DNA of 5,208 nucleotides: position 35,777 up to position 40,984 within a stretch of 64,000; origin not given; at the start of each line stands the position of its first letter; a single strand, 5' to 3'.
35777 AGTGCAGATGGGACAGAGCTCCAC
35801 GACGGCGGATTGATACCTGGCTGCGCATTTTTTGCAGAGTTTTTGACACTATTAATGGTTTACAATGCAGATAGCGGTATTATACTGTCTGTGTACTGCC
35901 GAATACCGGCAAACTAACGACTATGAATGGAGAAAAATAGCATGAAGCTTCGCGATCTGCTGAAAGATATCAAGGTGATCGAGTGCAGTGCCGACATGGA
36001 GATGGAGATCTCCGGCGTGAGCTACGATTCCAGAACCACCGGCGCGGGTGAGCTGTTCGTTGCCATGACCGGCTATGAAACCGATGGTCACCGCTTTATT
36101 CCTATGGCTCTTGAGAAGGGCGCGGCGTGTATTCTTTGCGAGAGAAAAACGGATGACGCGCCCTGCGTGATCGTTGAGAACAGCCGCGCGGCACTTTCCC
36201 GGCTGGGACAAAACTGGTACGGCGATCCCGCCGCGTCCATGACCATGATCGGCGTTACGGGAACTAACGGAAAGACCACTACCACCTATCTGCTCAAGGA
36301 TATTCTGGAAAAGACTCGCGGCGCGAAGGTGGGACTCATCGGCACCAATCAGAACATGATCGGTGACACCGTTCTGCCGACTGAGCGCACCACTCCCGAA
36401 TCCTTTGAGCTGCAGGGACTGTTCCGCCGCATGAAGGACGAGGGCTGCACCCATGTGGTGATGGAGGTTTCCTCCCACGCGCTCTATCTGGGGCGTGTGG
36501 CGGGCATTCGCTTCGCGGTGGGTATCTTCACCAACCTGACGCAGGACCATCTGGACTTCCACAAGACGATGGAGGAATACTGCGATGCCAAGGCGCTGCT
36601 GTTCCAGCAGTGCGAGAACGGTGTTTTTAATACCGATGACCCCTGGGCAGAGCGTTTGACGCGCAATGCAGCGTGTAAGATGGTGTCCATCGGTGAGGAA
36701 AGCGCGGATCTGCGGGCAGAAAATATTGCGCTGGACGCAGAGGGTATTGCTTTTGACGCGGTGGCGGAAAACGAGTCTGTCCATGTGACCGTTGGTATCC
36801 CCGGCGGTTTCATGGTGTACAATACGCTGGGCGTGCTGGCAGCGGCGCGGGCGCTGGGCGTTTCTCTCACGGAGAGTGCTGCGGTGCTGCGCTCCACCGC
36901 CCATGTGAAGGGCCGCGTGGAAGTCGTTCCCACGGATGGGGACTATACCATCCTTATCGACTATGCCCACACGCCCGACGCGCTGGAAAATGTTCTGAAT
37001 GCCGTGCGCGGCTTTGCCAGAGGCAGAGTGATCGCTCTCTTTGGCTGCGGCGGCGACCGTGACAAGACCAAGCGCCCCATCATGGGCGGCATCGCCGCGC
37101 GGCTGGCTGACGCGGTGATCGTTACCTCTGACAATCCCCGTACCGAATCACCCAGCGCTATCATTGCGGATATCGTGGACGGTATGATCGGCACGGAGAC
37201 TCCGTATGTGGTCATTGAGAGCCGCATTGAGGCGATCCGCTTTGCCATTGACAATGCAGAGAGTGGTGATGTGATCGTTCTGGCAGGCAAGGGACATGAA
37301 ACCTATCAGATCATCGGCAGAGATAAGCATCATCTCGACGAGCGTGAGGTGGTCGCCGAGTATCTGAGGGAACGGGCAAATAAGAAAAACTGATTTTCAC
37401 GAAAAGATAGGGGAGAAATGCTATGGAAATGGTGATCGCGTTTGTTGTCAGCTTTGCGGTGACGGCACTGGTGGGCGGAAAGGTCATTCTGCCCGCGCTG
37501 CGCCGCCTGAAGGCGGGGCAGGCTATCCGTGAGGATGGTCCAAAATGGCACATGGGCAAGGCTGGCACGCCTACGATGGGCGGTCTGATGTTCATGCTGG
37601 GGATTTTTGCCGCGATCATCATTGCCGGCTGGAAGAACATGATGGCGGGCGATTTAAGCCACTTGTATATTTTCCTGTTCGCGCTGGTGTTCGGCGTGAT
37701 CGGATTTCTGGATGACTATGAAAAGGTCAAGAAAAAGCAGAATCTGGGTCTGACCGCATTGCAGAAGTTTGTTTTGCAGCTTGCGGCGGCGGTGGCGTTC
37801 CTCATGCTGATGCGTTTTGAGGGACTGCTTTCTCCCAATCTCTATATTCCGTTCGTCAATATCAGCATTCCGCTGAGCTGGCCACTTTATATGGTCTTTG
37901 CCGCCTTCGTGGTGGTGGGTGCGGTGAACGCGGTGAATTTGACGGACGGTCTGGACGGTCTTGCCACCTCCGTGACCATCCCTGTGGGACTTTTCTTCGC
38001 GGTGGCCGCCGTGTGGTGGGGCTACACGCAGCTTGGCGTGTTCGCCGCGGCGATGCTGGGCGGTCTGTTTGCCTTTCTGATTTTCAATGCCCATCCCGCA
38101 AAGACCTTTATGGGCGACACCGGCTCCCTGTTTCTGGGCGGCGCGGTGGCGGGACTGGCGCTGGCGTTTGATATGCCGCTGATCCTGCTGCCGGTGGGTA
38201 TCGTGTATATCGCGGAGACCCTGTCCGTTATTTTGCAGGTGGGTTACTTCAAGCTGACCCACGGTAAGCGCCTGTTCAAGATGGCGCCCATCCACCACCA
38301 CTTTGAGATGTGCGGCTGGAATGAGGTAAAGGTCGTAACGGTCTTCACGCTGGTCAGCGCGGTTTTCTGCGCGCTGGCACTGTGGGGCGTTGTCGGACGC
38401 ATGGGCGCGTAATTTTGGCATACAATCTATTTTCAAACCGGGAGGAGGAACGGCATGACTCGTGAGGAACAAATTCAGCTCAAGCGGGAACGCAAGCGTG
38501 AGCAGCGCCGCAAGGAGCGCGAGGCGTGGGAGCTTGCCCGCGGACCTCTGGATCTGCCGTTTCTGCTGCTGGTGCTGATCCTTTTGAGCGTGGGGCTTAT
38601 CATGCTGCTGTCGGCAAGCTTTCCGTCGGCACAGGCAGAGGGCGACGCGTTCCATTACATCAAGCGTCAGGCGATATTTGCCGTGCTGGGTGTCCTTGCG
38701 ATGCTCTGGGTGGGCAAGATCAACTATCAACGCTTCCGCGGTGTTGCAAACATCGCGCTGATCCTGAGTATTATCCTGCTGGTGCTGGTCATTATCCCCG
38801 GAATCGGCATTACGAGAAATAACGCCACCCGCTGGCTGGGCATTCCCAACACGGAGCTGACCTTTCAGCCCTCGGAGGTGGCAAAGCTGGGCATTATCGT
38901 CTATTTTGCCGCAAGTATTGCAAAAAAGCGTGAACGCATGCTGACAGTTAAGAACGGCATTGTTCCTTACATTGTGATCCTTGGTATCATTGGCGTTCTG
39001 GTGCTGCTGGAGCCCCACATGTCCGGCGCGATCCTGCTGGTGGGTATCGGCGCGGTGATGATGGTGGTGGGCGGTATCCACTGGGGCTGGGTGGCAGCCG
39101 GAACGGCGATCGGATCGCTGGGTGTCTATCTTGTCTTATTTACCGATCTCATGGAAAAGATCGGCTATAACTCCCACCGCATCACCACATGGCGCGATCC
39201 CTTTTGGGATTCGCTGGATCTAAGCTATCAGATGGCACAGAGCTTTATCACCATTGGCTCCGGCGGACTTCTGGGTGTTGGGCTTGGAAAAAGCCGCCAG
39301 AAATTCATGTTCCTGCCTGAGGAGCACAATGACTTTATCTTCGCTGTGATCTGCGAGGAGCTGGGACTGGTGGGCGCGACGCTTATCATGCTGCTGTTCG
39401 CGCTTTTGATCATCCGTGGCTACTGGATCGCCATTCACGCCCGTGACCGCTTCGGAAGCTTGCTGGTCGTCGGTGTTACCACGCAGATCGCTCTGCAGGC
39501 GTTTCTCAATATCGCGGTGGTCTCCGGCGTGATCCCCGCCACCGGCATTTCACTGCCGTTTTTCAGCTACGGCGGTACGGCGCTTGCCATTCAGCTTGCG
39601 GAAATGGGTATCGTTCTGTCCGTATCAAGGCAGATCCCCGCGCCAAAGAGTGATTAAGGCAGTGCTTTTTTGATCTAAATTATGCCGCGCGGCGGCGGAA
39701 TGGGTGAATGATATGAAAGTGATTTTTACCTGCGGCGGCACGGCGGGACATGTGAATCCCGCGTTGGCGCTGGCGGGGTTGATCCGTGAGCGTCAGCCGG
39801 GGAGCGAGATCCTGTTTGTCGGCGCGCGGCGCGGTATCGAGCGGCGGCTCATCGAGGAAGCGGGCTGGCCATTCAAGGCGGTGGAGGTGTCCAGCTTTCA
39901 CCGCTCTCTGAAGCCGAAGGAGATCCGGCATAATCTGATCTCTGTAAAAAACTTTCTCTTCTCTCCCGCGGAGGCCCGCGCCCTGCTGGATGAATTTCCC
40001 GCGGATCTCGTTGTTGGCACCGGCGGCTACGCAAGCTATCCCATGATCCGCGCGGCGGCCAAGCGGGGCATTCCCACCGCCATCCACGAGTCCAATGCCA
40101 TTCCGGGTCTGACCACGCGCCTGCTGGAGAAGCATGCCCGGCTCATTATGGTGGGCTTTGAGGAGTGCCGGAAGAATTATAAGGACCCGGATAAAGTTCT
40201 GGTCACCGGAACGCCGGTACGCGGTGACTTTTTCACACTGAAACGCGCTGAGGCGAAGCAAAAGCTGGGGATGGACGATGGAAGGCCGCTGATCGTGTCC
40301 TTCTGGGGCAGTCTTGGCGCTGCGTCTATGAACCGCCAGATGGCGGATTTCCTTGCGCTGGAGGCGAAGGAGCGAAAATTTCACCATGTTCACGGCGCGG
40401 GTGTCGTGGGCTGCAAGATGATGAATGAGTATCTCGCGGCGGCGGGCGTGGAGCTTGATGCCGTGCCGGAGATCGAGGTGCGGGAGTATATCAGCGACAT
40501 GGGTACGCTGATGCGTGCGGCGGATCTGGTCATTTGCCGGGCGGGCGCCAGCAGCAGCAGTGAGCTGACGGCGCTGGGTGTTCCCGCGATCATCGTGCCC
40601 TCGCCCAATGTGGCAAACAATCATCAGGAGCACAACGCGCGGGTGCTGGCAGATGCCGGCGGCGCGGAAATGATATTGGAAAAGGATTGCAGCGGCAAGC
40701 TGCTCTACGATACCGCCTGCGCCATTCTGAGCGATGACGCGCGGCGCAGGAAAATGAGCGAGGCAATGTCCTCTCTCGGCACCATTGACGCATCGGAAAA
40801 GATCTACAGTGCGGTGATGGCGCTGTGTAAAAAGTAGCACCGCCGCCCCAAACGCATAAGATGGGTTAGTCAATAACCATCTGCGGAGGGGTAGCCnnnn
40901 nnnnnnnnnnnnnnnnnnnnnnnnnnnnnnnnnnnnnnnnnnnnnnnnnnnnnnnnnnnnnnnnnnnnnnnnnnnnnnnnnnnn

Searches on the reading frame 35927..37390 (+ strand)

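Call 70: search_protein_families(library=pfam, proteins=[window:35927-37390:+], max_evalue=0.00001)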
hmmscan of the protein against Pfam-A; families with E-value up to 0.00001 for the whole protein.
window:35927-37390:+ (488 aa): 3 families
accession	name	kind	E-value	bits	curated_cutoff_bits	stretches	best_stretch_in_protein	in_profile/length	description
PF08245.18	Mur_ligase_M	-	2.8e-54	184.6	24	1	110-307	1-200/200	Mur ligase middle domain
PF02875.26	Mur_ligase_C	-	3.9e-35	121.9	28.4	1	329-456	1-127/127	Mur ligase, glutamate ligase domain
PF01225.30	Mur_ligase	-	1.4e-10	41.8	21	1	27-75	1-54/95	Mur ligase family, catalytic domain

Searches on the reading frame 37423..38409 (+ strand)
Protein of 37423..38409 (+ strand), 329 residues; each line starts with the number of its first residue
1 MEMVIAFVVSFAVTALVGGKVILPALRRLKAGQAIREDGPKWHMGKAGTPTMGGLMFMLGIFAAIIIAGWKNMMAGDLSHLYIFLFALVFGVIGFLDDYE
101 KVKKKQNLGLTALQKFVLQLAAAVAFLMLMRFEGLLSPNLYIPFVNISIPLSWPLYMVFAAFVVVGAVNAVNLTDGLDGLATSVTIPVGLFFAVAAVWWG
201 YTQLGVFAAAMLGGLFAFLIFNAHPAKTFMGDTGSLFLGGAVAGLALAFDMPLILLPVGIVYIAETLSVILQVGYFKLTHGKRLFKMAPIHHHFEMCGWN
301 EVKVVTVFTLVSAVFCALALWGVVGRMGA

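Call 70: search_protein_families(library=pfam, proteins=[window:37423-38409:+], max_evalue=0.00001)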
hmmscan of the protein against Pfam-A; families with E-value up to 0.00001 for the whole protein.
window:37423-38409:+ (329 aa): 1 family
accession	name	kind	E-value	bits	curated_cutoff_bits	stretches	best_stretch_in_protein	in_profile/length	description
PF00953.26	Glycos_transf_4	-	2.8e-38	131.9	27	1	81-248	2-158/160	Glycosyl transferase family 4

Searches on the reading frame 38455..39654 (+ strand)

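Call 70: search_protein_families(library=pfam, proteins=[window:38455-39654:+], max_evalue=0.00001)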
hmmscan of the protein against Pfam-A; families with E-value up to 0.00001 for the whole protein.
window:38455-39654:+ (400 aa): 1 family
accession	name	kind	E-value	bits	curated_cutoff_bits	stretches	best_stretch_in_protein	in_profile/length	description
PF01098.24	FTSW_RODA_SPOVE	-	2.3e-94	316.7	26.4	1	38-393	5-353/356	Cell cycle protein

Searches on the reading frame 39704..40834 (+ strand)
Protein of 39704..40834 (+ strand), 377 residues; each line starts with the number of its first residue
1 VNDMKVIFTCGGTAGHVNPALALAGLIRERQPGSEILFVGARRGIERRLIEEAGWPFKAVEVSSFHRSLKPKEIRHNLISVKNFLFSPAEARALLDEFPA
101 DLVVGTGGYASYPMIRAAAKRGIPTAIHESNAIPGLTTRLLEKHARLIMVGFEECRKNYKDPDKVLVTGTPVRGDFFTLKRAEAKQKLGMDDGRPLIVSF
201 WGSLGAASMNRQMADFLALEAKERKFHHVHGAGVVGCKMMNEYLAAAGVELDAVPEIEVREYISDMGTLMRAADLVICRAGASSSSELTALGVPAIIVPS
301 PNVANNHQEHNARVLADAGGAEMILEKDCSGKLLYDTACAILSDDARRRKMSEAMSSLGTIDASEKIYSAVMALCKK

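Call 70: search_protein_families(library=pfam, proteins=[window:39704-40834:+], max_evalue=0.00001)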
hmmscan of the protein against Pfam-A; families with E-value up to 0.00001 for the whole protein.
window:39704-40834:+ (377 aa): 2 families
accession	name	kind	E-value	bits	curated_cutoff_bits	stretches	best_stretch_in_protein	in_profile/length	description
PF04101.22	Glyco_tran_28_C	-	1.6e-30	106.7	22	1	200-358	5-157/166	Glycosyltransferase family 28 C-terminal domain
PF03033.26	Glyco_transf_28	-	3.1e-27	95.8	26.2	1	6-147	1-136/139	Glycosyltransferase family 28 N-terminal domain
